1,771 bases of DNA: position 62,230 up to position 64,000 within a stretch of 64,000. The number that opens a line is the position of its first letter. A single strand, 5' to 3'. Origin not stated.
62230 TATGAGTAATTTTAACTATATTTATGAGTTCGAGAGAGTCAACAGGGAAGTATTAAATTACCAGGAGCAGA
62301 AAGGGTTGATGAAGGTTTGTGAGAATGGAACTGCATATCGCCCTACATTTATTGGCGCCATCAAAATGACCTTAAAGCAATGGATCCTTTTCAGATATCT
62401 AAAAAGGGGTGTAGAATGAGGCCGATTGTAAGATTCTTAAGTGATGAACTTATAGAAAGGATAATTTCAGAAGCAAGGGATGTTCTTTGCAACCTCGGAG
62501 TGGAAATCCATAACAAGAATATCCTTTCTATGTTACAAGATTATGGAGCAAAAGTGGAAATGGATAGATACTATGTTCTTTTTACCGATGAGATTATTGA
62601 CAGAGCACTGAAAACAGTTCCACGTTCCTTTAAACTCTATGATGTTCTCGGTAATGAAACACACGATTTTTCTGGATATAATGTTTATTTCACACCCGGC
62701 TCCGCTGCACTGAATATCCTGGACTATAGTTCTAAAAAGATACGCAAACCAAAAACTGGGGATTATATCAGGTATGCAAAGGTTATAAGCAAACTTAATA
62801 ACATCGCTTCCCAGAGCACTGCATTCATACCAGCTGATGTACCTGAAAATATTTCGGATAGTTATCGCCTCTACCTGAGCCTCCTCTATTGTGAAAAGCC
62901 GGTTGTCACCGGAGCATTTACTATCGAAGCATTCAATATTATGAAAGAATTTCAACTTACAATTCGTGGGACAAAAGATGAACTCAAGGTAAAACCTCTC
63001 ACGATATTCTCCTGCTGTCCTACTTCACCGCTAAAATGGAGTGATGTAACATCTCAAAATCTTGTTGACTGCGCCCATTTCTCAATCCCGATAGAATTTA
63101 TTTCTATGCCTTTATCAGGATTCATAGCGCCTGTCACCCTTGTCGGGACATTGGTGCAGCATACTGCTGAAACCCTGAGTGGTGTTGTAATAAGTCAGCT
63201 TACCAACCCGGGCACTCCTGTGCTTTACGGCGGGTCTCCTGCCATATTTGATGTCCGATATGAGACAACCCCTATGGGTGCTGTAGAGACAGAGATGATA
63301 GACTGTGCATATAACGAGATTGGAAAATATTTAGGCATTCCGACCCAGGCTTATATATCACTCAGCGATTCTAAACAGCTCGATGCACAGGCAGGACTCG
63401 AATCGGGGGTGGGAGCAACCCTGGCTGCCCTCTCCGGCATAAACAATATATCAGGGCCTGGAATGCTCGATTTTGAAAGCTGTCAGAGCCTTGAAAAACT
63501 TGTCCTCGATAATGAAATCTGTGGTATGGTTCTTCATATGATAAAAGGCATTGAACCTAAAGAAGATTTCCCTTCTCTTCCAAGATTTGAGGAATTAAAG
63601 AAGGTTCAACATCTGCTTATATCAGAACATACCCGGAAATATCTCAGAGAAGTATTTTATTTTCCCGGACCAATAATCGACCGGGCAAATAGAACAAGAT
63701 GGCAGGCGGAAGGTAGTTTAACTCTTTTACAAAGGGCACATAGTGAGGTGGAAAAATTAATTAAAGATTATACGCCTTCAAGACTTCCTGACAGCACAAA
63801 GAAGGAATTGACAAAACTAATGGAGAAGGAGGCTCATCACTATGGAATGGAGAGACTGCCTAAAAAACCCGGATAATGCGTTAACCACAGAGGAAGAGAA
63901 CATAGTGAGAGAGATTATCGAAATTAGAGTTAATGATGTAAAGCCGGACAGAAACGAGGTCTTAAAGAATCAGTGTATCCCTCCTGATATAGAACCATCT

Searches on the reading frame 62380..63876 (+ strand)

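Call 80: search_protein_families(library=pfam, proteins=[window:62380-63876:+], max_evalue=1e-8)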
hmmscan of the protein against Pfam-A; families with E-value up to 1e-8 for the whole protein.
window:62380-63876:+ (498 aa): 1 family
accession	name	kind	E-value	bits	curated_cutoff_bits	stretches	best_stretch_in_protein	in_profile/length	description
PF06253.16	MTTB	-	9.5e-72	242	25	1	13-485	27-496/500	Trimethylamine methyltransferase (MTTB)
